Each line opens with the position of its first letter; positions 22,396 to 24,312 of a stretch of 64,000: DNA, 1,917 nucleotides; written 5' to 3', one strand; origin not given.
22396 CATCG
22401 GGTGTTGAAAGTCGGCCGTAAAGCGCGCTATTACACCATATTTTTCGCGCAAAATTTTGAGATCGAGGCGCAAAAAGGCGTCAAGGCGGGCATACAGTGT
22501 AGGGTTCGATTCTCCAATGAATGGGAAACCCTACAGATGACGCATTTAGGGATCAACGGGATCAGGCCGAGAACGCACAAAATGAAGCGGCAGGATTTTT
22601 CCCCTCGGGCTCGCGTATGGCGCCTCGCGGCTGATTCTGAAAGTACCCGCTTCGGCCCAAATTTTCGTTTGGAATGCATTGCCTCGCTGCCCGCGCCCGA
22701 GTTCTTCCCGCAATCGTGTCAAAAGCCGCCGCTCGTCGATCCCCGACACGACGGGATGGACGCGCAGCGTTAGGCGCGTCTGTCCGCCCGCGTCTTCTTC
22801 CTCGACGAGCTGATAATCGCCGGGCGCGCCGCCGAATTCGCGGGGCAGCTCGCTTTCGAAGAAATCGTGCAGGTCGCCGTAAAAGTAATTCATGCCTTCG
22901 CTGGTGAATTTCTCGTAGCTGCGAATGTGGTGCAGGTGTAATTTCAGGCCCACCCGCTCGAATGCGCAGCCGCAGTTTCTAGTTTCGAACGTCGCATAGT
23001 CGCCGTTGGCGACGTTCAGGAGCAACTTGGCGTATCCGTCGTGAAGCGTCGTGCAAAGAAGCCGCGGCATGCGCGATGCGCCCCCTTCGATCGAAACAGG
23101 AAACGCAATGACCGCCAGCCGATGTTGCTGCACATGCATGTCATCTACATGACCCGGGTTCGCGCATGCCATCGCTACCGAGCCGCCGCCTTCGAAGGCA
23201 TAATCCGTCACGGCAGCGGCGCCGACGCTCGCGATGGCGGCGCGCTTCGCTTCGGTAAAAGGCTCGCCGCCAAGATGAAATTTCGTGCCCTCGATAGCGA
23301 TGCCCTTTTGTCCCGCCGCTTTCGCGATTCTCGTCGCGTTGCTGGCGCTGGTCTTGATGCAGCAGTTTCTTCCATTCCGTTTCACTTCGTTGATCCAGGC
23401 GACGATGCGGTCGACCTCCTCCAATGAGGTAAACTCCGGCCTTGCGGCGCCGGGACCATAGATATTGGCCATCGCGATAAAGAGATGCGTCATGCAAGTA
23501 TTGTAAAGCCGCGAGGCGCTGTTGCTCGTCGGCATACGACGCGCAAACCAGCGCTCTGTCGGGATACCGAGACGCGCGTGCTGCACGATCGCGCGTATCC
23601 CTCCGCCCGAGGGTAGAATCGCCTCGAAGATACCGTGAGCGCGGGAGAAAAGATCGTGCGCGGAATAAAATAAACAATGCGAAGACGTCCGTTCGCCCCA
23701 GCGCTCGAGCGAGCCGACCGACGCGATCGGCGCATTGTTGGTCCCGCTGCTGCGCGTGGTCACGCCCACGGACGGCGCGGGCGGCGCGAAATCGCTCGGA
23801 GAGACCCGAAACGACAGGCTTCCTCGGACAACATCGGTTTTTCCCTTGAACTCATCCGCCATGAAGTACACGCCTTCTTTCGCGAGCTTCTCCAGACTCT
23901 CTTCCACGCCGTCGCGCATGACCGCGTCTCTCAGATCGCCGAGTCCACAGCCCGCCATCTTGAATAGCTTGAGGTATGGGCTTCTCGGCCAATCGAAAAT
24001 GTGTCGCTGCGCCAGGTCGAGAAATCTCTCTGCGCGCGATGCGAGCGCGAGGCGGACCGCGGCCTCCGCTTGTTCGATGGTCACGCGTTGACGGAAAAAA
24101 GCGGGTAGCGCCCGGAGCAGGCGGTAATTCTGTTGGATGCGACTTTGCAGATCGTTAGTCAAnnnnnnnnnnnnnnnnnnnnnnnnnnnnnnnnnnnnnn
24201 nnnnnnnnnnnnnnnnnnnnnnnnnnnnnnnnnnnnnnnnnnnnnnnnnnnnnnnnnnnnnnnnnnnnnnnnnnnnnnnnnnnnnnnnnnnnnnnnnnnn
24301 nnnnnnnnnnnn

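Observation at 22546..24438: Adenylate-forming-enzyme-like gene with TTG start, preceded in the same frame by an ORF duplicating its own N-terminal ~50 residues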

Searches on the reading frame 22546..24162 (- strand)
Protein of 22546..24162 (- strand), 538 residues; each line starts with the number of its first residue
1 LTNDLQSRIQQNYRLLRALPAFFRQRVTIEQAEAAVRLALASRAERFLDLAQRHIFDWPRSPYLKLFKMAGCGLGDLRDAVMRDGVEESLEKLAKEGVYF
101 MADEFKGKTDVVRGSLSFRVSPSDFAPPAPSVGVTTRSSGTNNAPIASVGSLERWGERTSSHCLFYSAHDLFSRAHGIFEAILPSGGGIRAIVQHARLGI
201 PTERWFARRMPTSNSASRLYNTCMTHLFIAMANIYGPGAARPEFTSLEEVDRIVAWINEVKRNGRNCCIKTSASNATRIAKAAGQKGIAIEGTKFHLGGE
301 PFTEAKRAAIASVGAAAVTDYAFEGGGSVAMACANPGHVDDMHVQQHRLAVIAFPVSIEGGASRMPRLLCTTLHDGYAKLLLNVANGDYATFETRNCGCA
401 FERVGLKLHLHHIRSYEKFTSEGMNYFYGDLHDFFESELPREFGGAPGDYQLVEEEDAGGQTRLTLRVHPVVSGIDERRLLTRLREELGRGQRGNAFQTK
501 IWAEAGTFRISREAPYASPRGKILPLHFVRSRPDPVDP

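Call 3: search_protein_families(library=pfam, proteins=[window:22546-24162:-], max_evalue=1)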
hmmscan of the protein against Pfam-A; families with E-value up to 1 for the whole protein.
window:22546-24162:- (538 aa): 1 family
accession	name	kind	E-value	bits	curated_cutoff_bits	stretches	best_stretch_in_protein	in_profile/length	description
PF00611.28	FCH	-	0.24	12.2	27.8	1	5-32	5-32/78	Fes/CIP4, and EFC/F-BAR homology domain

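Call 4: search_protein_families(library=ncbifam, proteins=[window:22546-24162:-], max_evalue=1)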
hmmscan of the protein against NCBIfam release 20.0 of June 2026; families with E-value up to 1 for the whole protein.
window:22546-24162:- (538 aa): 0 families
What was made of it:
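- Tried and rejected: Pfam and NCBIfam scans of the 538-aa, 84-aa and 386-aa products gave nothing significant (calls 3, 4).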

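Call 6: find_homologous_proteins(query=window:22546-24162:-)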
Query window:22546-24162:- (538 aa): 537 proteins with E <= 0.001 among 8000 candidates; the best 120 are listed.
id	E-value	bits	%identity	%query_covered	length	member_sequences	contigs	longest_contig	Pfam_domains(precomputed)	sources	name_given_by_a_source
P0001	0.0e+0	1236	100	100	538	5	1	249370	-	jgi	-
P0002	2.9e-268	909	86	84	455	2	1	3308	-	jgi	jgi:hypothetical protein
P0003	5.5e-263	892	85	84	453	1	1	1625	-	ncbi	ncbi:MAG TPA: hypothetical protein VGH16_02250, partial [Candidatus Binatia bacterium]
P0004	4.6e-219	747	61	99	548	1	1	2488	-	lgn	-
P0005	8.2e-192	657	56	99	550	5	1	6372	-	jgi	jgi:hypothetical protein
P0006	4.2e-190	651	55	99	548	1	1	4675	-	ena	-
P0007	1.2e-189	650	56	98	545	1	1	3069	-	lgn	-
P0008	1.2e-187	643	55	99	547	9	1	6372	-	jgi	jgi:hypothetical protein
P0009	5.4e-187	641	55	99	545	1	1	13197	-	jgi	jgi:hypothetical protein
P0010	5.4e-187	641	55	99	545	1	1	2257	-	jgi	jgi:hypothetical protein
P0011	6.4e-187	641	55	99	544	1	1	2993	-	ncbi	-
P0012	1.4e-186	639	56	98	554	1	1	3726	-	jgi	jgi:hypothetical protein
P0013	2.2e-186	639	54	96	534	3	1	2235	-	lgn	-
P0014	2.2e-186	639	55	99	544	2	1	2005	-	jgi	jgi:hypothetical protein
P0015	3.5e-186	638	54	99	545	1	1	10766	-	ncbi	-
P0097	5.9e-173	594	52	99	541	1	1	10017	-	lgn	-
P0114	1.0e-171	590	51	99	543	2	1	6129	-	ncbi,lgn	-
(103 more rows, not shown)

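Call 7: search_solved_structures(query=window:22546-24162:-, max_evalue=10)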
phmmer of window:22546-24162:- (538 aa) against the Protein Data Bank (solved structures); distinct sequences matched with E-value up to 10: 4.
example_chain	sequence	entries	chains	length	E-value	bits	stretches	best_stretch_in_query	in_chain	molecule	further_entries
1rky_A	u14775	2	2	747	0.21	13.5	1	155-258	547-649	lysyl oxidase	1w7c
1n9e_A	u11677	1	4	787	0.24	13.3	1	155-258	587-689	LYSYL OXIDASE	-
4di3_D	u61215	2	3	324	0.31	12.9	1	475-518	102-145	TatP(T) (Tp0957)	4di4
3u65_B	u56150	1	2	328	0.32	12.9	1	475-518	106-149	Tp33 protein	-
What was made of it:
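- Tried and rejected: A single-sequence PDB search found nothing (call 7).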

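Call 12: find_encoding_contigs(protein=P0114, flank=10000, max_places=4)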
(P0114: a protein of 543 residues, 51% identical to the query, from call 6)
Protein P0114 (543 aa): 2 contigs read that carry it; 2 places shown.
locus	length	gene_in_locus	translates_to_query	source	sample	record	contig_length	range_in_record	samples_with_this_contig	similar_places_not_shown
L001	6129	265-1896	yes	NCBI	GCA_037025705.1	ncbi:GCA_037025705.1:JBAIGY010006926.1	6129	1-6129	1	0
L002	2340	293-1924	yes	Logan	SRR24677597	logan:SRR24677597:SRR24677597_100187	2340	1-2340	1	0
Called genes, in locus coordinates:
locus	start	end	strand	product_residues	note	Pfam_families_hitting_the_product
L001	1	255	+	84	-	?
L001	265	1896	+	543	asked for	-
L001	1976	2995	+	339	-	PF13379:NMT1_2, PF09084:NMT1, PF12974:Phosphonate-bd (weak)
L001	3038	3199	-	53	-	-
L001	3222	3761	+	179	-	-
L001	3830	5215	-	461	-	-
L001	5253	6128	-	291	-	?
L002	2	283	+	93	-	?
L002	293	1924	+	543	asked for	-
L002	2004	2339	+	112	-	?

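Call 13: find_encoding_contigs(protein=P0097, flank=10000, max_places=4)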
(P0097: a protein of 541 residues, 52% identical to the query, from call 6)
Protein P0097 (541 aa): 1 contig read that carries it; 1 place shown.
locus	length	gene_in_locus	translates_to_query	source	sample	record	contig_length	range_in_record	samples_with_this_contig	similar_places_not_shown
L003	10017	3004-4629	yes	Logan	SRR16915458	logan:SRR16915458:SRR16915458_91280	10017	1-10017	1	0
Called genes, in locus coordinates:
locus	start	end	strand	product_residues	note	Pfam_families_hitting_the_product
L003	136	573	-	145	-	PF00903:Glyoxalase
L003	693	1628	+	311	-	PF01522:Polysacc_deac_1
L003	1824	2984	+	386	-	-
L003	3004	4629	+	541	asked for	-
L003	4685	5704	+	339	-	PF13379:NMT1_2 (weak), PF09084:NMT1, PF12974:Phosphonate-bd (weak)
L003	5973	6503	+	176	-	-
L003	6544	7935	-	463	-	-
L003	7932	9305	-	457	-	-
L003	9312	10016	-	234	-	?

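Call 14: find_encoding_contigs(protein=P0002, flank=10000, max_places=4)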
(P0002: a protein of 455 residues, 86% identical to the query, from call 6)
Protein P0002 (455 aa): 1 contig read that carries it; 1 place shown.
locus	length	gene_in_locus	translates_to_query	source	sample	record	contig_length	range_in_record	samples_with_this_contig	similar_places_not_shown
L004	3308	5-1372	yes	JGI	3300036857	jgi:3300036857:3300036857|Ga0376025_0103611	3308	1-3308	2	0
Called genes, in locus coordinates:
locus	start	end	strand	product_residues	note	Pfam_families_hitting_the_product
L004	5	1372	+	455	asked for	-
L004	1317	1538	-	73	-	-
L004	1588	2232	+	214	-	-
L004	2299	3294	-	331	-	-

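Call 15: find_encoding_contigs(protein=P0003, flank=10000, max_places=4)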
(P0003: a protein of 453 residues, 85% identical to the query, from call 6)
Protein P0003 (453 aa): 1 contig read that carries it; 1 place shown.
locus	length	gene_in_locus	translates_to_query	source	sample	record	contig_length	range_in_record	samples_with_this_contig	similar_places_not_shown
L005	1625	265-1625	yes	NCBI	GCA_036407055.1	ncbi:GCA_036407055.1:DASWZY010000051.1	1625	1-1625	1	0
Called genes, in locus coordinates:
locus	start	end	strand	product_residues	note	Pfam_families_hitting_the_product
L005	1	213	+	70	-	?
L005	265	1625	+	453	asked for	?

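Call 16: find_encoding_contigs(protein=P0004, flank=10000, max_places=4)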
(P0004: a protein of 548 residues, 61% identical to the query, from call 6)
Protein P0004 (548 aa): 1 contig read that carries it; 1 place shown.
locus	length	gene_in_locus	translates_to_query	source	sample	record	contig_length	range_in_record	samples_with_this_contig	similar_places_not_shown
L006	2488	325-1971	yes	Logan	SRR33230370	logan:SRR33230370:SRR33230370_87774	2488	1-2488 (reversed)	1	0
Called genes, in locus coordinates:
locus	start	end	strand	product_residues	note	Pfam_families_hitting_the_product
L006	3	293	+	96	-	?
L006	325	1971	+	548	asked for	-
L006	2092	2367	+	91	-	-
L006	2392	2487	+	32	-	?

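Call 24: search_solved_structures(query=A4, max_evalue=10, show_alignments=2)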
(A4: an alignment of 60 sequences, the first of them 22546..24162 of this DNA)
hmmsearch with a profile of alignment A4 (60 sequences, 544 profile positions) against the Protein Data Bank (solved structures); distinct sequences matched with E-value up to 10: 8.
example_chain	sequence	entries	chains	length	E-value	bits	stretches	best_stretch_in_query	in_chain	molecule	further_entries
9s3l_A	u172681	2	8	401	0.0012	20.4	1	286-424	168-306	Phenylacetate-CoA ligase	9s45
4r1l_A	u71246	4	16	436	0.028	15.9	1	276-410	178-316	Phenylacetate-coenzyme A ligase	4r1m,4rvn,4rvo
4lfu_A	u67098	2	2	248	0.037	15.5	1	179-299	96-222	Regulatory protein SdiA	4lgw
4y13_A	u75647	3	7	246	0.058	14.8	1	180-299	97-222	Transcriptional regulator of ftsQAZ gene cluster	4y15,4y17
1eb6_A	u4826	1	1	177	0.47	11.8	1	275-350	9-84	NEUTRAL PROTEASE II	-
4di3_D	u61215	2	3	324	0.66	11.3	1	486-529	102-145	TatP(T) (Tp0957)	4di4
3u65_B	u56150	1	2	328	0.67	11.3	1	486-529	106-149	Tp33 protein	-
6dmp_B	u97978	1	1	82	4.3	8.7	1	9-69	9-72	Designed orthogonal protein DHD13_XAAA_B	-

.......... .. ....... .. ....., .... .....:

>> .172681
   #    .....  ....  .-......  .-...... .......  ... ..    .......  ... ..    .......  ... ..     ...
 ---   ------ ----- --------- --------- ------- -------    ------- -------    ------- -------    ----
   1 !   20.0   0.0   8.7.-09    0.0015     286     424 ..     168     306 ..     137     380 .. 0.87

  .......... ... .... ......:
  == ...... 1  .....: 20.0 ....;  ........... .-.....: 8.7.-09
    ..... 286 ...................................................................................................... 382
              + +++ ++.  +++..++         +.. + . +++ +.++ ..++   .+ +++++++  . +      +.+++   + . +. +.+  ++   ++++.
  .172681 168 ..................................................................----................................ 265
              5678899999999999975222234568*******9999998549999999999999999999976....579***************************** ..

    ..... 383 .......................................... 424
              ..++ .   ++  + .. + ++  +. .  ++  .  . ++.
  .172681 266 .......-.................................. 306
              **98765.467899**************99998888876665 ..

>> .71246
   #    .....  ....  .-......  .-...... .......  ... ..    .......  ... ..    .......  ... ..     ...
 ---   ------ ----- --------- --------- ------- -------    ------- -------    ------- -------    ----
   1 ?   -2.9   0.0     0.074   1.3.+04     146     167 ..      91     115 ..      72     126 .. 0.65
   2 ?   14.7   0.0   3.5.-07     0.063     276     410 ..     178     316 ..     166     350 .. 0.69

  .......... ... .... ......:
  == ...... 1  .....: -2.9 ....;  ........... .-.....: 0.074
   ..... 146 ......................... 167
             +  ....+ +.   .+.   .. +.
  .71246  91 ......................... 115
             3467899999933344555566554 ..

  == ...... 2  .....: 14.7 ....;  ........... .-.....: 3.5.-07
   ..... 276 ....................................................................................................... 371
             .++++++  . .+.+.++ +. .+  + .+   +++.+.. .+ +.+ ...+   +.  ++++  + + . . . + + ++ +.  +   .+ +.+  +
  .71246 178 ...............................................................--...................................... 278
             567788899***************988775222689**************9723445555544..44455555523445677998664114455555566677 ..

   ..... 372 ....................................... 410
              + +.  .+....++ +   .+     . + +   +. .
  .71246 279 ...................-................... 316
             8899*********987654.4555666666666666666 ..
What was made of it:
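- On ANL superfamily, PaaK-like subgroup: There are only weak profile hits to PaaK chains in the PDB, E 0.0012 and 0.028 (call 24).
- Tried and rejected: Only the 60-sequence profile reached PaaK, and weakly (call 24).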

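Call 25: find_related_loci(query=A4, collection=genome_contigs, flank=10000)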
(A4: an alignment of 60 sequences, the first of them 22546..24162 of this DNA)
Query A4 (538 aa) in genome_contigs; peptide patterns used: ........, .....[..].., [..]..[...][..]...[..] (x = any residue, [..] = any of these).
274 stretches matched a pattern; 166 encode a relative of the query (tblastn E <= 1e-3); the best 80 are kept; 75 distinct loci.
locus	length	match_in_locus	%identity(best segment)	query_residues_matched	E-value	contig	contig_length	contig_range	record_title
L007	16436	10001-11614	84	1-538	0e+0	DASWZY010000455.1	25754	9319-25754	MAG TPA_asm: Candidatus Binatia bacterium isolate SMAG_U3751 k141_3200512, whole genome shotgun sequence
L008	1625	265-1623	85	1-453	0e+0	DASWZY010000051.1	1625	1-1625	MAG TPA_asm: Candidatus Binatia bacterium isolate SMAG_U3751 k141_3263121, whole genome shotgun sequence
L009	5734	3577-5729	57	3-530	0e+0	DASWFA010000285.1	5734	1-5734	MAG TPA_asm: Candidatus Binatia bacterium isolate SMAG_U2777 k141_1050413, whole genome shotgun sequence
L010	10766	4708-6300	54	1-531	0e+0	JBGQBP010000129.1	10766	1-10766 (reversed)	MAG: Candidatus Binatia bacterium isolate OBJ2_061818_110_61 k141_1340158_length_10766_cov_46.0454, whole genome shotgun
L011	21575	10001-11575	54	8-532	0e+0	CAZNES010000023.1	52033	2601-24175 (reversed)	MAG TPA_asm: uncultured Syntrophobacteraceae bacterium isolate SRP119689_co1_315 genome assembly, contig: NODE_714_lengt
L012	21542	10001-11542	54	13-526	0e+0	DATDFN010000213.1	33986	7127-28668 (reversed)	MAG TPA_asm: Candidatus Binatia bacterium isolate SMAG_U227 k141_536443, whole genome shotgun sequence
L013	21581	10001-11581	51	4-530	0e+0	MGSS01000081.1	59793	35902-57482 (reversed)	MAG: Deltaproteobacteria bacterium RIFCSPLOWO2_12_FULL_60_19 rifcsplowo2_12_scaffold_322, whole genome shotgun sequence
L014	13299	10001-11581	52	4-530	0e+0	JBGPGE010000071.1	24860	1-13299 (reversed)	MAG: Candidatus Binatia bacterium isolate OBJ_0618_7090110_5 k141_9168669_length_24860_cov_55.4083, whole genome shotgun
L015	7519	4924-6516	51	1-533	0e+0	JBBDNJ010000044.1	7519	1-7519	MAG: Candidatus Binatia bacterium isolate LejiaB_54_11 Lejia_B_12591_length_7519_cov_4, whole genome shotgun sequence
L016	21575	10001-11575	52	4-528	4e-180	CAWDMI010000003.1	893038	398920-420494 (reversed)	MAG: uncultured delta proteobacterium isolate MFD04944.bin.2.54 genome assembly, contig: contig_33600, whole genome shot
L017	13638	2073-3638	52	9-529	1e-179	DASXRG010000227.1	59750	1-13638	MAG TPA_asm: Candidatus Binatia bacterium isolate SMAG_U4633 k141_889435, whole genome shotgun sequence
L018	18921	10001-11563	52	10-530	1e-180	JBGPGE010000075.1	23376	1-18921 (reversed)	MAG: Candidatus Binatia bacterium isolate OBJ_0618_7090110_5 k141_8693440_length_23376_cov_19.9360, whole genome shotgun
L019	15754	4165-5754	50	1-532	5e-177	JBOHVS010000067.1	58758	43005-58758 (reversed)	MAG: Candidatus Binatia bacterium isolate M3-S_metawrap_bin.248 k127_479997, whole genome shotgun sequence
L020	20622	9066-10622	50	13-531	1e-175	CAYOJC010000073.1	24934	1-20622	MAG TPA_asm: uncultured Syntrophobacteraceae bacterium isolate SRP136066_co1_407 genome assembly, contig: NODE_1735_leng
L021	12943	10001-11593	52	1-531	6e-174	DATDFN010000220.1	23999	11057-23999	MAG TPA_asm: Candidatus Binatia bacterium isolate SMAG_U227 k141_832178, whole genome shotgun sequence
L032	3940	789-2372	50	1-528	2e-174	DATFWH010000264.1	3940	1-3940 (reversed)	MAG TPA_asm: Candidatus Binatia bacterium isolate SMAG_U9485 k141_15561540, whole genome shotgun sequence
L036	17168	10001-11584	50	1-528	2e-165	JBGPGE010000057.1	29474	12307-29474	MAG: Candidatus Binatia bacterium isolate OBJ_0618_7090110_5 k141_9175819_length_29474_cov_38.9611, whole genome shotgun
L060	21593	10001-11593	51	1-531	0e+0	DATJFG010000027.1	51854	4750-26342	MAG TPA_asm: Verrucomicrobiia bacterium isolate SMAG_U15454 k141_10208359, whole genome shotgun sequence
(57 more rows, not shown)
